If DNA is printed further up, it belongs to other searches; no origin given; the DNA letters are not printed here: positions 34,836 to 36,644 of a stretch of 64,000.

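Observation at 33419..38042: DtxR-family regulator with an iron-box-like operator next to an uncharacterised PLP-enzyme / SAM-methyltransferase / hydrolase operon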

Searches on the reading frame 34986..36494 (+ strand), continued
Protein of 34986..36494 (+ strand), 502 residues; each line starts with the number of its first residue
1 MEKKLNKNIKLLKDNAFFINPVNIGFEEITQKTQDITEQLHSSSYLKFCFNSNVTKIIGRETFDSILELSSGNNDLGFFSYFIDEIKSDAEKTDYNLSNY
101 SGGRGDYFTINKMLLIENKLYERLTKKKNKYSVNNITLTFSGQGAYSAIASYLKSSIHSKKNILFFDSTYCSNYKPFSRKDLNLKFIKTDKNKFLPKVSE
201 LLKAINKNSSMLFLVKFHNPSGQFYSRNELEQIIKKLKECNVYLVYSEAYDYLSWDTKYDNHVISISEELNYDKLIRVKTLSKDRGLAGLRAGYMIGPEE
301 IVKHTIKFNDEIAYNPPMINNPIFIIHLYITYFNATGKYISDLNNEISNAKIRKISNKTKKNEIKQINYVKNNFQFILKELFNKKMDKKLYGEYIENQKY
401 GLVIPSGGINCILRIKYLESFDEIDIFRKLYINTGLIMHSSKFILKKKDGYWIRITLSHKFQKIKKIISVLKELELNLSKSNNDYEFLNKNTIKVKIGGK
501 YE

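Call 19: search_solved_structures(query=A1, max_evalue=0.001, show_alignments=4)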
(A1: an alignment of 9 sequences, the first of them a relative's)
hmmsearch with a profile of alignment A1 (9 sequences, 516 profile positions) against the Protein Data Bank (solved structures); distinct sequences matched with E-value up to 0.001: 68 (the best 60 are shown).
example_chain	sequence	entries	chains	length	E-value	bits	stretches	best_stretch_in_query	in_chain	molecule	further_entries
1o4s_A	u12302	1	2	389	1.8e-12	49.9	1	163-320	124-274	Aspartate aminotransferase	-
8wkj_A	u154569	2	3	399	1.3e-11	47.1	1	108-329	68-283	Aminotransferase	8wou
4my5_A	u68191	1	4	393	6.2e-10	41.5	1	139-316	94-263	Putative amino acid aminotransferase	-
7vrx_A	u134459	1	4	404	9.7e-10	40.8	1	126-336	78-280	Aminotransferase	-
1dju_A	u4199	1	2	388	1.4e-08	37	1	141-318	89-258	AROMATIC AMINOTRANSFERASE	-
1gd9_A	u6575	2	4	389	1.5e-08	36.9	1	141-318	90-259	ASPARTATE AMINOTRANSFERASE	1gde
6qp1_A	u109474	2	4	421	5.5e-08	35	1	202-309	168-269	Aminotransferase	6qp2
7qug_A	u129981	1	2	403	5.9e-08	34.9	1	156-312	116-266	carbon-sulfur lyase FnaPatB1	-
1bjw_A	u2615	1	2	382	1.5e-07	33.6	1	174-317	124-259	ASPARTATE AMINOTRANSFERASE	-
1bkg_A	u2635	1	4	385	1.6e-07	33.5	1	174-317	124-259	ASPARTATE AMINOTRANSFERASE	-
1b5o_A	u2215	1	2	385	1.8e-07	33.3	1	184-317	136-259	PROTEIN (ASPARTATE AMINOTRANSFERASE)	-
2gb3_A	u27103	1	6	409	2e-07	33.2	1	139-318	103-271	aspartate aminotransferase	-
1gc3_A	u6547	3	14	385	2.1e-07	33.1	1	184-316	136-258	ASPARTATE AMINOTRANSFERASE | PROTEIN (ASPARTATE AMINOTRANSFERASE)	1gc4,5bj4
1b5p_A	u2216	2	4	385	2.1e-07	33.1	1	184-316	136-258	PROTEIN (ASPARTATE AMINOTRANSFERASE) | ASPARTATE AMINOTRANSFERASE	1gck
5bj3_A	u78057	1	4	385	2.1e-07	33.1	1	184-316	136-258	PROTEIN (ASPARTATE AMINOTRANSFERASE)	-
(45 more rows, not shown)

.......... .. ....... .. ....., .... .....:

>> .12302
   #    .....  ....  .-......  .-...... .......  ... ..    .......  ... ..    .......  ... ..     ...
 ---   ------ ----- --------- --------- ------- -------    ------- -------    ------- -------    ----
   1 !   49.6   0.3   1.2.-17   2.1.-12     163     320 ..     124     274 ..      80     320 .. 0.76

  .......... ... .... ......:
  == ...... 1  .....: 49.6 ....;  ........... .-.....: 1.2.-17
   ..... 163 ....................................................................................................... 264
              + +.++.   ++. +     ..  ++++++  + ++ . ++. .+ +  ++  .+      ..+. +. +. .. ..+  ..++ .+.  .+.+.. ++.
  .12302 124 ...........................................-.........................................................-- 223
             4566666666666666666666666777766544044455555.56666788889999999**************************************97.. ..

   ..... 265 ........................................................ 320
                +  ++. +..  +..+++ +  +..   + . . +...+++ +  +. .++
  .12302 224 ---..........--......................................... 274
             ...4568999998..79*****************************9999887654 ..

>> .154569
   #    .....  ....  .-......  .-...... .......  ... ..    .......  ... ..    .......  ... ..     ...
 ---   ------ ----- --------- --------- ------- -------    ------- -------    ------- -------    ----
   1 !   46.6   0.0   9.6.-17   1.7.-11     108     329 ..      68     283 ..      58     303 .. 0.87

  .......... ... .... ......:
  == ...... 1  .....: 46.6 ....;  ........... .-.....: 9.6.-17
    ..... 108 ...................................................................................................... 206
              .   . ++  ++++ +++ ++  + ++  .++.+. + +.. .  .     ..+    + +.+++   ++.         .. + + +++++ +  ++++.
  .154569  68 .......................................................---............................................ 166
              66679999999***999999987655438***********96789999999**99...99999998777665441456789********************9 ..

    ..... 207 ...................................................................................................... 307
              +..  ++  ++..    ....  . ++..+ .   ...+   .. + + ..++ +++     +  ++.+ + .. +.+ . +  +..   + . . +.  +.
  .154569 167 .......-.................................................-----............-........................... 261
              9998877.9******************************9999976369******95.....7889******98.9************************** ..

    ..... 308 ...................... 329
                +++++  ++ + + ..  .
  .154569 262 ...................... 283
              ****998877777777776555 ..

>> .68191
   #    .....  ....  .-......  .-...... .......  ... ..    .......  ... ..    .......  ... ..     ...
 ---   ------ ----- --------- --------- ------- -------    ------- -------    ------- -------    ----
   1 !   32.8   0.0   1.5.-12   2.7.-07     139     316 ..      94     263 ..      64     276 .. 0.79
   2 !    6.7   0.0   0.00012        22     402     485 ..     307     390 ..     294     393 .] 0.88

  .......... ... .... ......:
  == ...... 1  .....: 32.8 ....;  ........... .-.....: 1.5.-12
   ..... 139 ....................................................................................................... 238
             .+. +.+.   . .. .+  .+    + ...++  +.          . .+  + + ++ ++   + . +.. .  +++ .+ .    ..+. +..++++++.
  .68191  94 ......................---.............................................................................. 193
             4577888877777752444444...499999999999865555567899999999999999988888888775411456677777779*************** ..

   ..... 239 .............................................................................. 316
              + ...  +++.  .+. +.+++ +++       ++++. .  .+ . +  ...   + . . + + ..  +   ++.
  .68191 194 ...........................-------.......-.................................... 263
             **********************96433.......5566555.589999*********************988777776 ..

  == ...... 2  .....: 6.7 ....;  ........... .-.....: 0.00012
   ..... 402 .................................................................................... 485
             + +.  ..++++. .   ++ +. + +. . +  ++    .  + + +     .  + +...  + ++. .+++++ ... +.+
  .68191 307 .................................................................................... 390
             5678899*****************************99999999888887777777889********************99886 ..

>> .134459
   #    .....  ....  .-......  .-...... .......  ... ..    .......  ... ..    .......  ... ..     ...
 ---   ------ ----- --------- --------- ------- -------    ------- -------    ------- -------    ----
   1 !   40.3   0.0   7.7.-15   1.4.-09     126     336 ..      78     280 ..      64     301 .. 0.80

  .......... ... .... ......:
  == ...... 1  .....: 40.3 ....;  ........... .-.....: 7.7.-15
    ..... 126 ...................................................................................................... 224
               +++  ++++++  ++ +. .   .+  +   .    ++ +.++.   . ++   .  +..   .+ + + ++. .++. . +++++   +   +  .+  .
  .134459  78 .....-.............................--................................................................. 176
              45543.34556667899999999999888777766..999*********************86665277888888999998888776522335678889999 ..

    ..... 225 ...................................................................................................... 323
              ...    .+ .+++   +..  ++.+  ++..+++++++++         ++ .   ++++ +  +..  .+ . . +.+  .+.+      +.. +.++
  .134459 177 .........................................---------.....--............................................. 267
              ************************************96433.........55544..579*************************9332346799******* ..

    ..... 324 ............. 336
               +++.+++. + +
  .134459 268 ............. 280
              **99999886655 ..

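Call 24: find_related_loci(query=A1, collection=genome_contigs, flank=10000)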
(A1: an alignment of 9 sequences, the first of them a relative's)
Query A1 (502 aa) in genome_contigs; peptide patterns used: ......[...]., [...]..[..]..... (x = any residue, [..] = any of these).
101 stretches matched a pattern; 4 encode a relative of the query (tblastn E <= 1e-3); 4 distinct loci.
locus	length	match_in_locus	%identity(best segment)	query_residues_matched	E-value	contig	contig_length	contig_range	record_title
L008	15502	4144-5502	40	38-493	2e-113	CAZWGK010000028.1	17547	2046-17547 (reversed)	MAG TPA_asm: uncultured Bdellovibrionales bacterium isolate SRP193358_co1_702 genome assembly, contig: NODE_8340_length_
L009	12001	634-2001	34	35-487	2e-82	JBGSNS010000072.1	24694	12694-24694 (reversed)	MAG: Bdellovibrionota bacterium isolate JTS-AC261 k141_2814487, whole genome shotgun sequence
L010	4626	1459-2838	32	35-493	1e-77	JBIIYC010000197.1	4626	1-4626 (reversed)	MAG: Bdellovibrionota bacterium isolate ME2005-08-16_3300042507_group2_bin71 Rohwer_bin1169_scaffold_307_c2, whole genom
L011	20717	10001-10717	18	192-472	9e-8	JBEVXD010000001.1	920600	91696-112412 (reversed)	MAG: Candidatus Thiodiazotropha sp. DIVDIV c_000000000001, whole genome shotgun sequence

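Call 28: search_protein_families(library=pfam, proteins=[L009:2020-3045:+, L009:3051-3998:+, L009:4054-5121:-, L010:155-1018:-, L010:2873-3844:+, L008:2132-3325:+, L008:3400-3897:+, L008:5560-7359:+, L005:2352-3080:+, L005:243-1754:+], max_evalue=0.01)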
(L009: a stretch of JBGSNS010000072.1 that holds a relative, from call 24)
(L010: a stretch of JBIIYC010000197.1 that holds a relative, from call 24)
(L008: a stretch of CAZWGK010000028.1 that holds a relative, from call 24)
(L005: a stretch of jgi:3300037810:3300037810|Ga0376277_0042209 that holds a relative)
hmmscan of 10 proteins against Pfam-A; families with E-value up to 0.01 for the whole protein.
L009:2020-3045:+ (341 aa): 2 families
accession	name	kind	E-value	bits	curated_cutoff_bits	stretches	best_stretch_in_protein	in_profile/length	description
PF13614.12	AAA_31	-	2.9e-05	24.5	27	1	7-52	9-54/177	AAA domain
PF01656.29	CbiA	-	0.00029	21.2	25.4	1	6-50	5-49/125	CobQ/CobB/MinD/ParA nucleotide binding domain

L009:3051-3998:+ (315 aa): 3 families
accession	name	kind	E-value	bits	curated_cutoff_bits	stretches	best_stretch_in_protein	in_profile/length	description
PF01656.29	CbiA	-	7.1e-08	32.9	25.4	1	7-243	6-119/125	CobQ/CobB/MinD/ParA nucleotide binding domain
PF02374.21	ArsA_ATPase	-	7.4e-05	22.5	24.3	1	3-49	4-51/305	Anion-transporting ATPase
PF13614.12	AAA_31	-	0.0013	19.2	27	1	7-187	9-155/177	AAA domain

L009:4054-5121:- (355 aa): 1 family
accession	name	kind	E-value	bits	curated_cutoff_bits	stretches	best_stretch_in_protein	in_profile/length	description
PF01126.25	Heme_oxygenase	-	0.0015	18.8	23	0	118-270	3-141/204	Heme oxygenase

L010:155-1018:- (287 aa): 1 family
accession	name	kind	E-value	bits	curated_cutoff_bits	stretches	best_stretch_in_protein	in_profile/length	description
PF00588.24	SpoU_methylase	-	4.8e-22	79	29.7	1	57-205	2-142/142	SpoU rRNA Methylase family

L010:2873-3844:+ (323 aa): 4 families
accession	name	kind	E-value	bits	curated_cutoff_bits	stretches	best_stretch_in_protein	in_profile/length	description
PF01656.29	CbiA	-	3.3e-07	30.7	25.4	1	7-215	6-86/125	CobQ/CobB/MinD/ParA nucleotide binding domain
PF13614.12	AAA_31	-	2.2e-06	28.2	27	1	8-50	10-52/177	AAA domain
PF16575.11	CLP1_P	-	0.003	17.8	26.6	1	7-39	1-33/188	mRNA cleavage and polyadenylation factor CLP1 P-loop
PF00142.24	Fer4_NifH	-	0.0041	17.1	25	1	1-37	1-37/271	4Fe-4S iron sulfur cluster binding proteins, NifH/frxC family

L008:2132-3325:+ (397 aa): 8 families
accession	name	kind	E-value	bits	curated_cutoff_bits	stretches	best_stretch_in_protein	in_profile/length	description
PF02492.25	cobW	-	1.1e-29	103.7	20.7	1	26-178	2-158/180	CobW/HypB/UreG, nucleotide-binding domain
PF25199.1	nSTAND_NTPase5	-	0.00016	21.9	34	1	19-114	36-129/145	Novel STAND NTPase 5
PF00005.33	ABC_tran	-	0.0002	22.4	25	1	12-150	2-110/137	ABC transporter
PF00437.27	T2SSE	-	0.0014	17.8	24.9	1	18-69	138-186/370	Type II/IV secretion system protein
PF10412.15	TrwB_AAD_bind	-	0.0015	17.9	20.5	1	15-58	8-49/387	Type IV secretion-system coupling protein DNA-binding domain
PF07693.20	KAP_NTPase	-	0.0027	17.5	20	1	26-60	22-56/293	KAP family P-loop domain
PF01637.24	ATPase_2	-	0.0061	16.8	33.2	1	24-82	20-77/225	ATPase domain predominantly from Archaea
PF13238.12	AAA_18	-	0.0089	16.9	29.4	0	27-65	1-40/128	AAA domain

L008:3400-3897:+ (165 aa): 0 families

L008:5560-7359:+ (599 aa): 5 families
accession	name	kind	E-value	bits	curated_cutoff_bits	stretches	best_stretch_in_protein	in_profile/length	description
PF13537.11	GATase_7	-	1e-34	119.6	25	1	52-169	3-122/123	Glutamine amidotransferase domain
PF13522.11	GATase_6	-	1.1e-31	110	27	1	38-163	5-129/130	Glutamine amidotransferase domain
PF00733.27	Asn_synthase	-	1.6e-28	100.8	21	1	243-546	4-295/354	Asparagine synthase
PF12481.13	DUF3700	-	2.5e-05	24.3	27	1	75-165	77-173/228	Aluminium induced protein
PF09147.15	CarA_N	-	0.00045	20.5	21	1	68-219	40-190/199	Carbapenam-3-carboxylate synthase, N-terminal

L005:2352-3080:+ (242 aa): 0 families

L005:243-1754:+ (503 aa): 0 families
